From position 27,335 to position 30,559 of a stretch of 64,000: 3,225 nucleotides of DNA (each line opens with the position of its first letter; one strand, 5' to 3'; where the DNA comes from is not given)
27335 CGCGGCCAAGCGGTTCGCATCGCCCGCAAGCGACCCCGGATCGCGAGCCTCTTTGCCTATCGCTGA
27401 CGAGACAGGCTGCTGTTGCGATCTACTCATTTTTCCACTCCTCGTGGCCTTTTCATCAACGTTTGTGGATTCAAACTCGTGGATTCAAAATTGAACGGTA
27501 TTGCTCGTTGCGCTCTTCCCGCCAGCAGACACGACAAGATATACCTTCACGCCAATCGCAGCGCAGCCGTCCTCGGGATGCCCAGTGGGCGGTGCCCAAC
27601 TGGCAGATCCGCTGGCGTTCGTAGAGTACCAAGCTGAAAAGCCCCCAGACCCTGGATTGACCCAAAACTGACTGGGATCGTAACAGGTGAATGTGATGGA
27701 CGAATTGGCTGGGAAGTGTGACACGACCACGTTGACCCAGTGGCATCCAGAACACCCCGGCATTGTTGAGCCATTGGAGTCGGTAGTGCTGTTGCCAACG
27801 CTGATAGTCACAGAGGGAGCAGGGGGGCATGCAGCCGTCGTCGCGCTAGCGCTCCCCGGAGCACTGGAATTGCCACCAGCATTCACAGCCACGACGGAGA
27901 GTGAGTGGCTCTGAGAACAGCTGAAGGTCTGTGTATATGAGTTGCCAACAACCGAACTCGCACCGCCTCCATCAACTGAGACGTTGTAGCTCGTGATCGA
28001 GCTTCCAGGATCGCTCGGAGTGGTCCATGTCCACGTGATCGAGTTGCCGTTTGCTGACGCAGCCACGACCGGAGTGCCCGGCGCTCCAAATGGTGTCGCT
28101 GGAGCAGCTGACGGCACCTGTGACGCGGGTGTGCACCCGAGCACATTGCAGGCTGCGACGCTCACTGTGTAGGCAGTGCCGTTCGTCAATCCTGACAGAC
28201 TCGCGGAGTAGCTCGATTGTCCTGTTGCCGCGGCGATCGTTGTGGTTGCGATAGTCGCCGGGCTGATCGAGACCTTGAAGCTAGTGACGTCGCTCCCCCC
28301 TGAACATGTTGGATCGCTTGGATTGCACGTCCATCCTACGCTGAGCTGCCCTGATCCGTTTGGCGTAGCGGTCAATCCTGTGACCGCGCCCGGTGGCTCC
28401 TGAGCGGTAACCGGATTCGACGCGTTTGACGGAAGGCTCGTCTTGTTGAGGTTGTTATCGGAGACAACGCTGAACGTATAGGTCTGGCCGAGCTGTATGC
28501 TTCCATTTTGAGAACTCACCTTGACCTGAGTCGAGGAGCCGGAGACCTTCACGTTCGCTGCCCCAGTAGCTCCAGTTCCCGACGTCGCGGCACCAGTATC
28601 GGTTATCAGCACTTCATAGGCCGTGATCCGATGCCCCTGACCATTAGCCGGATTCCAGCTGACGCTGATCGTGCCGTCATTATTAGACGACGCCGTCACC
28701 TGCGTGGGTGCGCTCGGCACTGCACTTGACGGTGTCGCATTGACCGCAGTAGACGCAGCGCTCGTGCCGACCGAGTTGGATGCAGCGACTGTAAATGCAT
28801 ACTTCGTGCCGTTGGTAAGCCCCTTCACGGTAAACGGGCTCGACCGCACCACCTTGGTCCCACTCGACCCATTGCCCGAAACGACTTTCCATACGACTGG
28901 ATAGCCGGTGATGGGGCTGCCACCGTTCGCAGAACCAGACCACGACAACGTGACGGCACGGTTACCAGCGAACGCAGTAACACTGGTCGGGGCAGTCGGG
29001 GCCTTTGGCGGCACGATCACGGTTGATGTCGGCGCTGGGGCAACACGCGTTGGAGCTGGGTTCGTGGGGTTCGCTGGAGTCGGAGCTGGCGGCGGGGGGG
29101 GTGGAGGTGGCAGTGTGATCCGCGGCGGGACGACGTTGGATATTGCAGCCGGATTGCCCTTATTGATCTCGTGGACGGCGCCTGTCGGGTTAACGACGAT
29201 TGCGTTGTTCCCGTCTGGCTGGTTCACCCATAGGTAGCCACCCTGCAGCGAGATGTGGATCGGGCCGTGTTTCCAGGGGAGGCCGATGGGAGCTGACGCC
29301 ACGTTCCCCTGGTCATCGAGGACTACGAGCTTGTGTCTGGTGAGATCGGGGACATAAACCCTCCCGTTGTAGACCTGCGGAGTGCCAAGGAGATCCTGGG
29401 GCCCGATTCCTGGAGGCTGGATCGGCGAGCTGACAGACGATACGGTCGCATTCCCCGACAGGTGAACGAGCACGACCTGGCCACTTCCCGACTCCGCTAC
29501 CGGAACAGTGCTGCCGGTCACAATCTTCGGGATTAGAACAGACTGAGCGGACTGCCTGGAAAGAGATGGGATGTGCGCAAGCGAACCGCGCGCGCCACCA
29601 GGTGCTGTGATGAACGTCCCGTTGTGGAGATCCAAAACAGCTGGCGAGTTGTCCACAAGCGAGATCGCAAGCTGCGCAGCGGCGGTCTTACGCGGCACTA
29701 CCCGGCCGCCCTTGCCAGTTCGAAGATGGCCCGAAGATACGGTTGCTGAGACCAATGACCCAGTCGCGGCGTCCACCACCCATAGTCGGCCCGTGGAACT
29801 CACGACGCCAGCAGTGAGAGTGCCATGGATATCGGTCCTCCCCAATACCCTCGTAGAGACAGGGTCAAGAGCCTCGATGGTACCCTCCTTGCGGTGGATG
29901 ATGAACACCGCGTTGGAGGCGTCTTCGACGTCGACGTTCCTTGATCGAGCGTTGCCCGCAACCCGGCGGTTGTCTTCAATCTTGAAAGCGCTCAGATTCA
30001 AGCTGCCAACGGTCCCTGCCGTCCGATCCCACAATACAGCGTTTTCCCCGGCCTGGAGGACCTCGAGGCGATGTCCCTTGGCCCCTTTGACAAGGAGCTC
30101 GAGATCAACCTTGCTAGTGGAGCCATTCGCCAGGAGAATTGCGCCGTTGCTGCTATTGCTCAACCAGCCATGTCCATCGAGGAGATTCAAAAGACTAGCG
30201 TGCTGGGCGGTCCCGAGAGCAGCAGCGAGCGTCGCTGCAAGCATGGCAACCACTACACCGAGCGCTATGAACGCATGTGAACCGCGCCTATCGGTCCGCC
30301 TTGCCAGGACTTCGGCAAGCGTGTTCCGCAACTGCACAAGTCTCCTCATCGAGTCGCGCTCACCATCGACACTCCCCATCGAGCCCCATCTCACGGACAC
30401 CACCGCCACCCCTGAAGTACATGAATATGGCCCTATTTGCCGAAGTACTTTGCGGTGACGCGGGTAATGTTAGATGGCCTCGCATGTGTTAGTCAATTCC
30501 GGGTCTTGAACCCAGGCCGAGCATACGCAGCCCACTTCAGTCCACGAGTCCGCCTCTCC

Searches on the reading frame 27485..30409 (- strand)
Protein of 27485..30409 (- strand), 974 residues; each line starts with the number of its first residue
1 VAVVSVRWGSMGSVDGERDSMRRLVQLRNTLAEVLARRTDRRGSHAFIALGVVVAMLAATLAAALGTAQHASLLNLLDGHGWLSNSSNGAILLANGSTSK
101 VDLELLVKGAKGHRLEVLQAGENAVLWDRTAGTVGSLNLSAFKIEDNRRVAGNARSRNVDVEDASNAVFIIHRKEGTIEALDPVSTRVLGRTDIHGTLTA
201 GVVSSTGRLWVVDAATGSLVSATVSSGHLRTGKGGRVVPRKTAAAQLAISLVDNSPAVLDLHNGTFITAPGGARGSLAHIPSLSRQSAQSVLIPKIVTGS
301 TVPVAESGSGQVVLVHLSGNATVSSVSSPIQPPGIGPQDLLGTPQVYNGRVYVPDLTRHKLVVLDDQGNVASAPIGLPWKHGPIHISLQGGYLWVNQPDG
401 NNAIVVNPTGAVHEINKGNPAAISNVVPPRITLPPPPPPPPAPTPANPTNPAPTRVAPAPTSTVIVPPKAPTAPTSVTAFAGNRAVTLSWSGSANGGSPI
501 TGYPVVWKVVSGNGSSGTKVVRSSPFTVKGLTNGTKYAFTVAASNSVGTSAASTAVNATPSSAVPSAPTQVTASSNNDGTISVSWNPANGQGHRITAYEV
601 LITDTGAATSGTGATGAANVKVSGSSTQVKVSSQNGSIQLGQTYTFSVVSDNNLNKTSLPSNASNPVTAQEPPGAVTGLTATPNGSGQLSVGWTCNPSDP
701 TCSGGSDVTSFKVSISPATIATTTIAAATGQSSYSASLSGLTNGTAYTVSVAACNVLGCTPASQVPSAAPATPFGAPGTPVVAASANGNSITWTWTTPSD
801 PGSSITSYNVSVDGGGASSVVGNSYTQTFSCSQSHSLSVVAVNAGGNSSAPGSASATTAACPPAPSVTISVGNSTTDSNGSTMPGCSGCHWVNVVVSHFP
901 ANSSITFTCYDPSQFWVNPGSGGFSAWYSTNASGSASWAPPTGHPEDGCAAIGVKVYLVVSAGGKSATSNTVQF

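Call 12: search_protein_families(library=pfam, max_evalue=0.1, proteins=[window:27485-30409:-])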
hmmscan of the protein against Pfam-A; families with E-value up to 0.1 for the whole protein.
window:27485-30409:- (974 aa): 7 families
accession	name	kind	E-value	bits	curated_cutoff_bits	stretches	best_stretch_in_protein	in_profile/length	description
PF00041.27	fn3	-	3.9e-33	113.9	25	4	473-557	2-82/84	Fibronectin type III domain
PF25059.1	FN3_DSCAM-DSCAML_C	-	6.4e-11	42.9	39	2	485-558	5-79/89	DSCAM/DSCAML C-terminal Fn3-like domain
PF16656.11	Pur_ac_phosph_N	-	8.6e-10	39.5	30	1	680-755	5-82/93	Purple acid Phosphatase, N-terminal domain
PF17754.6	TetR_C_14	-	0.0022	18.3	22.7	1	19-77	41-100/112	MftR C-terminal domain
PF01108.23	Tissue_fac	-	0.0042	17.4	27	0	554-609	11-59/107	Tissue factor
PF23608.1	Ig_ILCR1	-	0.0063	17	27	0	574-653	12-88/114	ILCR1 Ig-like domain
PF00630.25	Filamin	-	0.036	15.3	26.9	0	510-596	9-79/93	Filamin/ABP280 repeat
